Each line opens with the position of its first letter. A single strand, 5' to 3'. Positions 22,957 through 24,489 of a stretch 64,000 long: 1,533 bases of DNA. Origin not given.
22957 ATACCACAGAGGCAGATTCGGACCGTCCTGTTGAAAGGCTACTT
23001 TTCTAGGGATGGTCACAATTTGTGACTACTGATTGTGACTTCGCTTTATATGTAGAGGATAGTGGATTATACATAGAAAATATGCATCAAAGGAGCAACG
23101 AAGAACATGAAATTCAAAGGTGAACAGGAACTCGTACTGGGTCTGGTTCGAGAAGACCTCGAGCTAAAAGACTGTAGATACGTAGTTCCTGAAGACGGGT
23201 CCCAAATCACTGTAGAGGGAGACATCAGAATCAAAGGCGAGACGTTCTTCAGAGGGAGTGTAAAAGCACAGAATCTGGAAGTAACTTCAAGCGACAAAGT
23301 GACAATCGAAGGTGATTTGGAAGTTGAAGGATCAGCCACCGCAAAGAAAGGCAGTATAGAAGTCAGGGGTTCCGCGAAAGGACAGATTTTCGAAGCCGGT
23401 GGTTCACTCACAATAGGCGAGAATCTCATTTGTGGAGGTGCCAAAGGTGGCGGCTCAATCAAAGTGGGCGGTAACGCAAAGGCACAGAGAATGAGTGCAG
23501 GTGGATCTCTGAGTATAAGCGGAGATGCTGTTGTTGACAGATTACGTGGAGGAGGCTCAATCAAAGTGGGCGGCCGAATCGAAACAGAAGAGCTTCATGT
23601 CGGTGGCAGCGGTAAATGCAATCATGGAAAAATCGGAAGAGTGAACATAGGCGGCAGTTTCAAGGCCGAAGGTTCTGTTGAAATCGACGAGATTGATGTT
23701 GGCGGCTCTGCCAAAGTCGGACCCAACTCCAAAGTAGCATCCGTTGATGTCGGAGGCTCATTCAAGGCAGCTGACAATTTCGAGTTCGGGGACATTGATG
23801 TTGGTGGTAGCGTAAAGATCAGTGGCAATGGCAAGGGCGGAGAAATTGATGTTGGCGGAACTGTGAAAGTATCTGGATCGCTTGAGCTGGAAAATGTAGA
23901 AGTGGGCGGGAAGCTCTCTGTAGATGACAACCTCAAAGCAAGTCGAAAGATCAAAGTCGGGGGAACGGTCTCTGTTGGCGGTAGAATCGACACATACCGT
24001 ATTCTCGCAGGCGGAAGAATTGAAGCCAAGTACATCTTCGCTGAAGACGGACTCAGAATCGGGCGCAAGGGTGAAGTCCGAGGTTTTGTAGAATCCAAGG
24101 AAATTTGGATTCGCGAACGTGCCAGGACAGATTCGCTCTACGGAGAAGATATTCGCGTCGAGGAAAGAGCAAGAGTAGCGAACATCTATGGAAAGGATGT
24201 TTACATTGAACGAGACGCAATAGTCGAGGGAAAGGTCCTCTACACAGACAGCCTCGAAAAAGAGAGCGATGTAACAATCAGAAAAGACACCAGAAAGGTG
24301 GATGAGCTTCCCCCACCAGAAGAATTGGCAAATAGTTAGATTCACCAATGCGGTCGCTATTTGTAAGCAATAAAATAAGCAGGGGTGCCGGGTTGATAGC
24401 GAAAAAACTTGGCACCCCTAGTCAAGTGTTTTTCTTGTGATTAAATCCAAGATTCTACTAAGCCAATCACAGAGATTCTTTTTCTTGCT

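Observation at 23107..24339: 410-aa bactofilin-like beta-helix repeat protein (about 2-3x the canonical bactofilin domain length)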

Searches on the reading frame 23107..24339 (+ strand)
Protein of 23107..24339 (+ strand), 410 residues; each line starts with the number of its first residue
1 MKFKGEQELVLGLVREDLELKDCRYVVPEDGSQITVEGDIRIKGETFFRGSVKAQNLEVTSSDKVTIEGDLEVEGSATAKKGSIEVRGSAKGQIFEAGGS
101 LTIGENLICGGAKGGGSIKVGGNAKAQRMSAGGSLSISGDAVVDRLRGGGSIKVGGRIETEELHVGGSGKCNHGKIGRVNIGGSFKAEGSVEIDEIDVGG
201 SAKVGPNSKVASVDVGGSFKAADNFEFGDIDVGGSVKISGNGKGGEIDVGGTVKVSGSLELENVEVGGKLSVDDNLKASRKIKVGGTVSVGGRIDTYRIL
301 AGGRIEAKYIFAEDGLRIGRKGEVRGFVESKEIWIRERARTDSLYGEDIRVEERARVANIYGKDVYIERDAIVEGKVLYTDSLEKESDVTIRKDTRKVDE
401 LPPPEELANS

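Call 3: search_protein_families(library=pfam, proteins=[window:23107-24339:+], max_evalue=1)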
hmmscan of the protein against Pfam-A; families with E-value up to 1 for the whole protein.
window:23107-24339:+ (410 aa): 3 families
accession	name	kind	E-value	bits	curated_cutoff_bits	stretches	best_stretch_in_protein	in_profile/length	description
PF04519.19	Bactofilin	-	1.1e-10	42.1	27.9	3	32-103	5-70/98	Polymer-forming cytoskeletal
PF03961.19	FapA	-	0.00016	21.8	31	1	225-310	11-82/272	Flagellar Assembly Protein A beta solenoid domain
PF18886.6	DUF5649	-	0.0011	19.6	25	1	221-261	8-45/68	Repeats of unknown function (DUF5649)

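Call 4: search_protein_families(library=ncbifam, proteins=[window:23107-24339:+], max_evalue=1)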
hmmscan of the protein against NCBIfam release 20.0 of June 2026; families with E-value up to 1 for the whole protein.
window:23107-24339:+ (410 aa): 1 family
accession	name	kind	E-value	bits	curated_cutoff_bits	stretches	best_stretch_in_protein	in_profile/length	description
TIGR04215.1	choice_anch_A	domain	0.17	11.6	29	0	240-293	9-62/255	choice-of-anchor A family protein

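Call 6: find_homologous_proteins(query=window:23107-24336:+, max_evalue=0.001)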
Query window:23107-24336:+ (410 aa): 135 proteins with E <= 0.001 among 8000 candidates; the best 120 are listed.
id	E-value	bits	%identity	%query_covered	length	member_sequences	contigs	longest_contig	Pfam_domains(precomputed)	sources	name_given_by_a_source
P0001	6.7e-140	485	58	99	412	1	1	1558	PF04519.20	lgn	-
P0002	8.7e-139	481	58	99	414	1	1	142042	PF04519.20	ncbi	-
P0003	3.7e-138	479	56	100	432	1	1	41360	PF04519.20,PF03961.20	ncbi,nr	ncbi:MAG: polymer-forming cytoskeletal protein [Candidatus Thorarchaeota archaeon]|nr:polymer-formin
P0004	7.7e-138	478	60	96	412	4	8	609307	PF04519.20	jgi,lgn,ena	jgi:cytoskeletal protein CcmA (bactofilin family)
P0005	2.6e-136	473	58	99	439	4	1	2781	PF04519.20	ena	-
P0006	1.3e-131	458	56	99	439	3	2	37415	PF04519.20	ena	-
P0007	3.0e-130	453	56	100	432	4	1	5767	PF04519.20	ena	-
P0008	3.8e-130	453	55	99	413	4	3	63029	PF04519.20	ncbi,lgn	ncbi:MAG: hypothetical protein ACFFFC_06425 [Candidatus Thorarchaeota archaeon]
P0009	6.9e-130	452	55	99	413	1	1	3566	-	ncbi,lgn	-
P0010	2.0e-127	444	55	99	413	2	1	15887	PF04519.20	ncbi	ncbi:MAG: polymer-forming cytoskeletal protein [Candidatus Odinarchaeota archaeon]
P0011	2.2e-127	444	55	100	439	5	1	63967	PF04519.20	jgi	-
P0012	6.1e-126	439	53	99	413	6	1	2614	PF04519.20,PF03961.20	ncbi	-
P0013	6.3e-126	439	53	100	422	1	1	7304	PF04519.20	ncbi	-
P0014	1.7e-124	434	54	99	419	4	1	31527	PF04519.20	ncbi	-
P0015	4.9e-124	433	54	99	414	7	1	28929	PF04519.20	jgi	jgi:cytoskeletal protein CcmA (bactofilin family)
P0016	1.6e-123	431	53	99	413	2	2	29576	PF04519.20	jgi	jgi:cytoskeletal protein CcmA (bactofilin family)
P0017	1.9e-123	431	53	99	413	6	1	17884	PF04519.20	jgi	-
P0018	2.4e-123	430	52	99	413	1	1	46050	PF04519.20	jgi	jgi:cytoskeletal protein CcmA (bactofilin family)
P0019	1.2e-121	425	52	99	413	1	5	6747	PF04519.20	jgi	jgi:cytoskeletal protein CcmA (bactofilin family)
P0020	7.9e-121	422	53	99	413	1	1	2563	PF04519.20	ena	-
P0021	2.7e-120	420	52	99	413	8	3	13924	PF04519.20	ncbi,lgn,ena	-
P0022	3.2e-119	417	51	99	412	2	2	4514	PF04519.20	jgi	-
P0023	1.4e-115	405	51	99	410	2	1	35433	PF04519.20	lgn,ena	-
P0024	3.0e-106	374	49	100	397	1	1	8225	PF04519.20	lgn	-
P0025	1.1e-104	369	48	99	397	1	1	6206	PF04519.20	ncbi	ncbi:MAG: hypothetical protein ACFFDP_06935 [Promethearchaeota archaeon]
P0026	3.8e-104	367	49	99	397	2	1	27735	PF04519.20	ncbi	ncbi:MAG: hypothetical protein ACFFDP_00240 [Promethearchaeota archaeon]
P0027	8.1e-100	353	46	100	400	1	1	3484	PF04519.20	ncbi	ncbi:MAG: hypothetical protein ACFFDE_10630 [Promethearchaeota archaeon]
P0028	3.7e-99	351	45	100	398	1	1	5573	PF04519.20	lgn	-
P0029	1.5e-98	349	45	100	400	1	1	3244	PF04519.20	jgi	jgi:cytoskeletal protein CcmA (bactofilin family)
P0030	2.1e-98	348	44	99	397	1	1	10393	PF04519.20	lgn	-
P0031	6.9e-98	346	46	99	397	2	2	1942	PF04519.20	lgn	-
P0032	7.4e-98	346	45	99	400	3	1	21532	PF04519.20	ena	-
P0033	2.6e-97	345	45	99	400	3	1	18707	PF04519.20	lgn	-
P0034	8.7e-96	340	43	100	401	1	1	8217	PF04519.20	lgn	-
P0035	5.0e-95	337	45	99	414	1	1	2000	PF04519.20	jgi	jgi:cytoskeletal protein CcmA (bactofilin family)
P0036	2.8e-94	335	45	99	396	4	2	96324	PF04519.20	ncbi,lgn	ncbi:MAG: hypothetical protein ACFE9D_01485 [Promethearchaeota archaeon]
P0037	1.4e-93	332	44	100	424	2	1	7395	PF04519.20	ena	-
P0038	2.0e-93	332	45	100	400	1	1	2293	PF04519.20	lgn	-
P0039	2.8e-92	328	44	99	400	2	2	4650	PF04519.20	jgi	-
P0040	5.6e-87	311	61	60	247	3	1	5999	PF04519.20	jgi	-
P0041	5.6e-81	291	63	56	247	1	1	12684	PF04519.20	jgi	jgi:cytoskeletal protein CcmA (bactofilin family)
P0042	3.5e-77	278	61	55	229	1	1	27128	PF04519.20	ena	-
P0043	4.6e-75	271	58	56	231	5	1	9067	PF04519.20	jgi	jgi:predicted acyltransferase (DUF342 family)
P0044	7.8e-68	248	36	91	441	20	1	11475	PF04519.20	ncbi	-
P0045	2.3e-67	246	34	95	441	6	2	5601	PF04519.20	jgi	jgi:cytoskeletal protein CcmA (bactofilin family)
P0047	3.6e-60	222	28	90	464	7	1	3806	PF04519.20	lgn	-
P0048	2.4e-58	216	34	96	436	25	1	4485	PF04519.20,PF03961.20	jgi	-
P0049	3.5e-58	216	32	96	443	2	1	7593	PF04519.20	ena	-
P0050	4.2e-58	215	36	96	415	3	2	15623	PF04519.20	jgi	jgi:cytoskeletal protein CcmA (bactofilin family)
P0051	7.4e-58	215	39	90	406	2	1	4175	PF04519.20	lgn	-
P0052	2.2e-57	213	36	91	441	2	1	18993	PF04519.20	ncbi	ncbi:MAG: hypothetical protein PVJ38_03515 [Candidatus Bathyarchaeota archaeon]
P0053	2.8e-57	213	33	93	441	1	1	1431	PF04519.20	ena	-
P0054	4.3e-56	209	34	95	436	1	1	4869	PF04519.20,PF03961.20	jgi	jgi:cytoskeletal protein CcmA (bactofilin family)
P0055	4.7e-56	209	34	95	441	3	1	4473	PF04519.20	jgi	jgi:cytoskeletal protein CcmA (bactofilin family)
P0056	1.3e-55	207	35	96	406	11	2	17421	PF04519.20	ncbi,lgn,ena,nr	ncbi:hypothetical protein KAU25_01975 [Candidatus Bathyarchaeota archaeon]|nr:hypothetical protein [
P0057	2.2e-55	207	32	99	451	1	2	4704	PF04519.20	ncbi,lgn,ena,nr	ncbi:TPA: polymer-forming cytoskeletal protein [Candidatus Bathyarchaeota archaeon]|nr:polymer-formi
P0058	3.4e-55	206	35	96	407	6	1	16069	PF04519.20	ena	-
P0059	1.2e-54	204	36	97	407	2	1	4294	PF04519.20,PF03961.20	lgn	-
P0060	5.1e-54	202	35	96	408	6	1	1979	PF04519.20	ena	-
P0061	6.0e-54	202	34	90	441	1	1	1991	PF04519.20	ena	-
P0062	1.8e-53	200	35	96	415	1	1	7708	PF04519.20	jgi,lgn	-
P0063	4.7e-53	199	34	95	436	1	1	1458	PF04519.20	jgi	jgi:cytoskeletal protein CcmA (bactofilin family)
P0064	4.7e-53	199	32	92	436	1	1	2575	PF04519.20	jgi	jgi:cytoskeletal protein CcmA (bactofilin family)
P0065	6.4e-53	198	35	96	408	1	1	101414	PF04519.20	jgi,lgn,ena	-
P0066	6.8e-53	198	36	97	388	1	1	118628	PF04519.20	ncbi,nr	ncbi:MAG: hypothetical protein FK733_01580 [Asgard group archaeon]|nr:hypothetical protein [Asgard g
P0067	8.8e-53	198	32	96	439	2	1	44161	PF04519.20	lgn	-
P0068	1.2e-52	198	33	90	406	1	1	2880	PF04519.20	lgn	-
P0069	1.2e-51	194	35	90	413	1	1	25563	PF04519.20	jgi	jgi:cytoskeletal protein CcmA (bactofilin family)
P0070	1.8e-51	194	36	96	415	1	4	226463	PF04519.20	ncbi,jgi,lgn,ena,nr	ncbi:MAG: hypothetical protein OEY24_01215 [Candidatus Bathyarchaeota archaeon]|nr:hypothetical prot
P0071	4.0e-51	193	32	97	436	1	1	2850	PF04519.20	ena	-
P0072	1.0e-50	191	33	91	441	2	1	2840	PF04519.20,PF03961.20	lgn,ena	-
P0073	2.2e-50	190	34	90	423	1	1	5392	PF04519.20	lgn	-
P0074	3.8e-50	189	32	99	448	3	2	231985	PF18886.7,PF04519.20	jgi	jgi:cytoskeletal protein CcmA (bactofilin family)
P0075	5.0e-50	189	30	96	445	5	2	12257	PF04519.20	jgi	-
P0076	7.7e-50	188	32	96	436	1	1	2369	PF04519.20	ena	-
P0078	1.7e-49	187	34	96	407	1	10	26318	PF04519.20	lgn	-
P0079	1.8e-49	187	32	94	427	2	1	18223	PF04519.20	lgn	-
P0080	1.2e-48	184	31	96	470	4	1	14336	PF04519.20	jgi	jgi:cytoskeletal protein CcmA (bactofilin family)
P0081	2.1e-48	184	34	99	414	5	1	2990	PF04519.20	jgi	-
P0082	2.2e-47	180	33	92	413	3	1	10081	PF04519.20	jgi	-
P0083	2.6e-46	177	32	91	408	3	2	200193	PF04519.20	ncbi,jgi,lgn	-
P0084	2.7e-45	173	29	98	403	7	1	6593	PF04519.20,PF14352.12,PF03961.20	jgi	-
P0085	3.1e-45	173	32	96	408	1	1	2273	PF04519.20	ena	-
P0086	2.1e-44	170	30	91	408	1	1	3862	PF18886.7,PF20597.5,PF04519.20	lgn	-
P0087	4.4e-44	169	39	61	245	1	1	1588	PF04519.20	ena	-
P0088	1.0e-43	168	28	98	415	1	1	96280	PF04519.20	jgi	jgi:cytoskeletal protein CcmA (bactofilin family)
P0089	2.8e-43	167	30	96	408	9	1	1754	PF04519.20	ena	-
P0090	1.5e-41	161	31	92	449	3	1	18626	PF04519.20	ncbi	-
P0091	1.3e-40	158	37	55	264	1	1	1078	PF04519.20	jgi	jgi:cytoskeletal protein CcmA (bactofilin family)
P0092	1.2e-39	155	31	96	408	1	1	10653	PF04519.20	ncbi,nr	ncbi:MAG TPA: hypothetical protein VNA15_04080 [Candidatus Angelobacter sp.]|nr:hypothetical protein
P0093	1.1e-38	152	29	90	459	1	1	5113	PF04519.20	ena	-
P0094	1.4e-38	151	31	96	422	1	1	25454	PF25084.2,PF04519.20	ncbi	-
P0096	1.1e-35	142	36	52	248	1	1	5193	PF04519.20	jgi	jgi:cytoskeletal protein CcmA (bactofilin family)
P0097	2.1e-35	141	29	93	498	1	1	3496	PF04519.20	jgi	-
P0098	5.4e-32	130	29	90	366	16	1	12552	PF04519.20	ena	-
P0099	1.8e-30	125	30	92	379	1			PF04519.20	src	-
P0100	1.9e-30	124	25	96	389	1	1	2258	PF04519.20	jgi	jgi:cytoskeletal protein CcmA (bactofilin family)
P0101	2.8e-30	124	37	56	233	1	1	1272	PF04519.20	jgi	jgi:cytoskeletal protein CcmA (bactofilin family)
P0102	2.5e-28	117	32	98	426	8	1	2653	PF20597.5,PF04519.20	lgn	-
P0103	5.1e-28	116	28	100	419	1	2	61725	PF04519.20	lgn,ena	-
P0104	7.1e-27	113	29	82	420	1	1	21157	PF04519.20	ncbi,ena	-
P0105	7.2e-27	113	28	84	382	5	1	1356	PF04519.20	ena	-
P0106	1.1e-26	112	27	96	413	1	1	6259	PF25084.2,PF04519.20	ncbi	-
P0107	1.7e-26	111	31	68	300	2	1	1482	PF04519.20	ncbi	ncbi:MAG: hypothetical protein ACREBQ_10100, partial [Nitrososphaerales archaeon]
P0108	4.6e-25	107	27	94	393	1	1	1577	PF04519.20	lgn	-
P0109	1.6e-24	105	29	73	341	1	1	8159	PF04519.20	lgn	-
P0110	2.5e-24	104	28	96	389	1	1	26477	PF04519.20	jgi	jgi:cytoskeletal protein CcmA (bactofilin family)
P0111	4.3e-24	104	33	57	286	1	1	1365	PF04519.20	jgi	jgi:cytoskeletal protein CcmA (bactofilin family)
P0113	3.3e-23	101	27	96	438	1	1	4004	PF04519.20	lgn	-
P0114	2.5e-22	98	27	90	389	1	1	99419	PF04519.20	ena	-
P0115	2.8e-22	98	23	97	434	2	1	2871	PF04519.20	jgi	-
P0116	1.5e-20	92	28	71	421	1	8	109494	PF04519.20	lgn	-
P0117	4.5e-20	90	26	88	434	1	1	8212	PF04519.20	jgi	jgi:cytoskeletal protein CcmA (bactofilin family)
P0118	6.7e-19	86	25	82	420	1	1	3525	PF04519.20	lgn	-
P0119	3.1e-16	78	25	84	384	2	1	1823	PF04519.20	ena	-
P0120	1.5e-15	75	25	70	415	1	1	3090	PF18886.7,PF04519.20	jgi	jgi:cytoskeletal protein CcmA (bactofilin family)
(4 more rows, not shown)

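Call 7: search_solved_structures(query=window:23107-24336:+, max_evalue=1, show_alignments=3)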
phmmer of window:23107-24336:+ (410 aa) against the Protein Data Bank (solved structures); distinct sequences matched with E-value up to 1: 0.

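Call 14: find_encoding_contigs(protein=P0002, flank=6000, max_places=2)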
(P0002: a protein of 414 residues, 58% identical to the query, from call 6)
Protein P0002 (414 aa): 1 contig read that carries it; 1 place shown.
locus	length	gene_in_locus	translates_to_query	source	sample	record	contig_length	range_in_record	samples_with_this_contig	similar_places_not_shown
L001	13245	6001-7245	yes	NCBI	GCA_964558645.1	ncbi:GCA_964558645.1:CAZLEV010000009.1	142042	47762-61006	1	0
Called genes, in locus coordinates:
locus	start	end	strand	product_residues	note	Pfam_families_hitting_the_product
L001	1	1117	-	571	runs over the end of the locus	PF01642:MM_CoA_mutase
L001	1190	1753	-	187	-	PF02572:CobA_CobO_BtuR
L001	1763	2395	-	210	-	PF02525:Flavodoxin_2, PF03358:FMN_red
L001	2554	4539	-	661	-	-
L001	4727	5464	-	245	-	-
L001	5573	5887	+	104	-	PF14947:HTH_45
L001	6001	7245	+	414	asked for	PF04519:Bactofilin (weak)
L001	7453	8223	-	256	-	PF13489:Methyltransf_23, PF08241:Methyltransf_11, PF08242:Methyltransf_12, PF13649:Methyltransf_25, PF13847:Methyltransf_31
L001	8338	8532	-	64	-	-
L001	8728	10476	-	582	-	PF01979:Amidohydro_1 (faint), PF07969:Amidohydro_3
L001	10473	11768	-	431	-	-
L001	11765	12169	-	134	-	PF01568:Molydop_binding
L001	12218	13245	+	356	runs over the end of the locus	PF00676:E1_dh, PF02775:TPP_enzyme_C (weak)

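Call 15: find_encoding_contigs(protein=P0004, flank=6000, max_places=2)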
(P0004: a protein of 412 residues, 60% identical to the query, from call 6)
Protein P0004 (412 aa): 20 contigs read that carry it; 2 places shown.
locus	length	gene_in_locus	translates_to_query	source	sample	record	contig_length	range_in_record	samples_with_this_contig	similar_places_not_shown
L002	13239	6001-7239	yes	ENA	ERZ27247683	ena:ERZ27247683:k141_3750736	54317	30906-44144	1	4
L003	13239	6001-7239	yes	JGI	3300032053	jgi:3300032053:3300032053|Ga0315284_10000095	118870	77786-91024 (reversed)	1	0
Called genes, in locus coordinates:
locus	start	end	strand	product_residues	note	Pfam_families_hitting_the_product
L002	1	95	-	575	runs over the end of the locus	PF01565:FAD_binding_4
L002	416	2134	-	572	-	PF01642:MM_CoA_mutase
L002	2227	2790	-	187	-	PF02572:CobA_CobO_BtuR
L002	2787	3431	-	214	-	PF02525:Flavodoxin_2, PF03358:FMN_red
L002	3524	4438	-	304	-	-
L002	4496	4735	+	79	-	-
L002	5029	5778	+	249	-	-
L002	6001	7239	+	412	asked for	PF04519:Bactofilin (weak)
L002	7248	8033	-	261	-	PF13489:Methyltransf_23 (weak), PF13847:Methyltransf_31, PF08241:Methyltransf_11, PF08242:Methyltransf_12, PF13649:Methyltransf_25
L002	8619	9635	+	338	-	PF00348:polyprenyl_synt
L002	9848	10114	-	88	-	PF00626:Gelsolin (weak)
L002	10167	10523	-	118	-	-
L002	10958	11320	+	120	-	PF25653:HMG-CoA_red_N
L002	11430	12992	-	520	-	PF16656:Pur_ac_phosph_N, PF00149:Metallophos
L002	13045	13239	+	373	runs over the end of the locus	PF13527:Acetyltransf_9, PF00583:Acetyltransf_1, PF13673:Acetyltransf_10 (weak), PF13508:Acetyltransf_7, PF08445:FR47 (faint)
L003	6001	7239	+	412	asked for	PF04519:Bactofilin (weak)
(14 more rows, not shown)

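Call 17: find_encoding_contigs(protein=P0036, flank=6000, max_places=1)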
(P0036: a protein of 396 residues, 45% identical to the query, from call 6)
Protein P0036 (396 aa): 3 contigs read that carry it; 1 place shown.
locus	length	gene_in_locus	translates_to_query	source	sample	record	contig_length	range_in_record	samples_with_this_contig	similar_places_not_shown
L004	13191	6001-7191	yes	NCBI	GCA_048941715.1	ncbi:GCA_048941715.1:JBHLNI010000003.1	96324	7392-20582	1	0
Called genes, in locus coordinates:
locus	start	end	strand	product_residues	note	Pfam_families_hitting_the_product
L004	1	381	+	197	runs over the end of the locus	PF01976:DUF116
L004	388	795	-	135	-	PF10722:YbjN (weak)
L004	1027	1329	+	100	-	PF14947:HTH_45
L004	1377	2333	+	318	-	PF00890:FAD_binding_2 (faint), PF01266:DAO (faint), PF03486:HI0933_like (faint), PF07992:Pyr_redox_2, PF13738:Pyr_redox_3 (faint)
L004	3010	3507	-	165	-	-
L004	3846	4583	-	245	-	PF03703:bPH_2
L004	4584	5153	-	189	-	-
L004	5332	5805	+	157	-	PF01980:TrmO_N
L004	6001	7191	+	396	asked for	PF04519:Bactofilin (faint)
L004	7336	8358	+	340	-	-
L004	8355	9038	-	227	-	PF02585:PIG-L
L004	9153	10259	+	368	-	PF13439:Glyco_transf_4, PF13579:Glyco_trans_4_4, PF13477:Glyco_trans_4_2, PF00534:Glycos_transf_1, PF13692:Glyco_trans_1_4, PF13524:Glyco_trans_1_2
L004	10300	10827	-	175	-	PF00881:Nitroreductase, PF14512:TM1586_NiRdase (weak), PF00881:Nitroreductase, PF14512:TM1586_NiRdase (weak)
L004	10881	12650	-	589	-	PF10079:Rossmann-like_BshC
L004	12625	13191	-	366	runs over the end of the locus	PF01841:Transglut_core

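Call 18: find_encoding_contigs(protein=P0070, flank=6000, max_places=1)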
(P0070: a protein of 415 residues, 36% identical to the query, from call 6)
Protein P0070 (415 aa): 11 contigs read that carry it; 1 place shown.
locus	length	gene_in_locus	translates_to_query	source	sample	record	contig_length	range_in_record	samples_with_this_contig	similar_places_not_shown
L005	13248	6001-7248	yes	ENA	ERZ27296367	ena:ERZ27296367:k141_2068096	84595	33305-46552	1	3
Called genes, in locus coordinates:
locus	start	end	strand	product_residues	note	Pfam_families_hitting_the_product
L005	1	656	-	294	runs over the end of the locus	PF13302:Acetyltransf_3, PF13673:Acetyltransf_10, PF00583:Acetyltransf_1, PF13508:Acetyltransf_7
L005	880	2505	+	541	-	PF06418:CTP_synth_N, PF00117:GATase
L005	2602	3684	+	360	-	PF03706:LPG_synthase_TM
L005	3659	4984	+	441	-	PF14947:HTH_45, PF06745:ATPase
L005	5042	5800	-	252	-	PF06745:ATPase, PF13481:AAA_25 (weak)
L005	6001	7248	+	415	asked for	PF04519:Bactofilin (faint)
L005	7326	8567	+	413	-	PF12832:MFS_1_like (weak), PF07690:MFS_1, PF13347:MFS_2 (faint), PF07690:MFS_1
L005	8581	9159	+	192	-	PF07155:ECF-ribofla_trS, PF12822:ECF_trnsprt (faint)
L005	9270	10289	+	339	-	PF00586:AIRS, PF02769:AIRS_C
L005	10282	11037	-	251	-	PF00535:Glycos_transf_2 (faint)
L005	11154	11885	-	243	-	PF00535:Glycos_transf_2, PF10111:Glyco_tranf_2_2 (weak), PF13641:Glyco_tranf_2_3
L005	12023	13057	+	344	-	PF04055:Radical_SAM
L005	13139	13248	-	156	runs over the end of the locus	PF04008:Adenosine_kin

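Call 21: list_cluster_members(proteins=[window:23107-24336:+, window:22248-23003:+, window:21760-22116:+])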
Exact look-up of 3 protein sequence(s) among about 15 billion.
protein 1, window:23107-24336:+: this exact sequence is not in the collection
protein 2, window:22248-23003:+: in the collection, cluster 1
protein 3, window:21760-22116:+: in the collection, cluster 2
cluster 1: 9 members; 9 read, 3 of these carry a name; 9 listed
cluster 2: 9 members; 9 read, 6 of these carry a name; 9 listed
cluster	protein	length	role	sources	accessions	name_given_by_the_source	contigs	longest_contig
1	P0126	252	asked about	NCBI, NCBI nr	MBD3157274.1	MAG: hypothetical protein GF309_00670 [Candidatus Lokiarchaeota archaeon] | hypothetical protein [Candidatus Lokiarchaeota archaeon]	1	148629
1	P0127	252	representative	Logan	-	-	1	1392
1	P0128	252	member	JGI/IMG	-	hypothetical protein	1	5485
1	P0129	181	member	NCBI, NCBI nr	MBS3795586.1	MAG: hypothetical protein KGY80_11845 [Candidatus Thorarchaeota archaeon] | hypothetical protein [Candidatus Thorarchaeota archaeon]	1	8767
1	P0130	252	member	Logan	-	-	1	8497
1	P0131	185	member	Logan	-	-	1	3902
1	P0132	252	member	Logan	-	-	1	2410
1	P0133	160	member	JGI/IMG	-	-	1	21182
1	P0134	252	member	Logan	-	-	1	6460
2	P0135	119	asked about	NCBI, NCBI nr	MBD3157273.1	MAG: hypothetical protein GF309_00665 [Candidatus Lokiarchaeota archaeon] | hypothetical protein [Candidatus Lokiarchaeota archaeon]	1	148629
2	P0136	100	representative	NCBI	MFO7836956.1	MAG: winged helix-turn-helix domain-containing protein [Candidatus Thorarchaeota archaeon]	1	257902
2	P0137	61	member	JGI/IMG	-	predicted transcriptional regulator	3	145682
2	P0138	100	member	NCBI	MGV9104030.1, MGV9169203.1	MAG: winged helix-turn-helix domain-containing protein [Promethearchaeia archaeon]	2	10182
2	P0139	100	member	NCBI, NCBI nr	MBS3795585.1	MAG: hypothetical protein KGY80_11840 [Candidatus Thorarchaeota archaeon] | hypothetical protein [Candidatus Thorarchaeota archaeon]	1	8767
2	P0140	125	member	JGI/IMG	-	predicted transcriptional regulator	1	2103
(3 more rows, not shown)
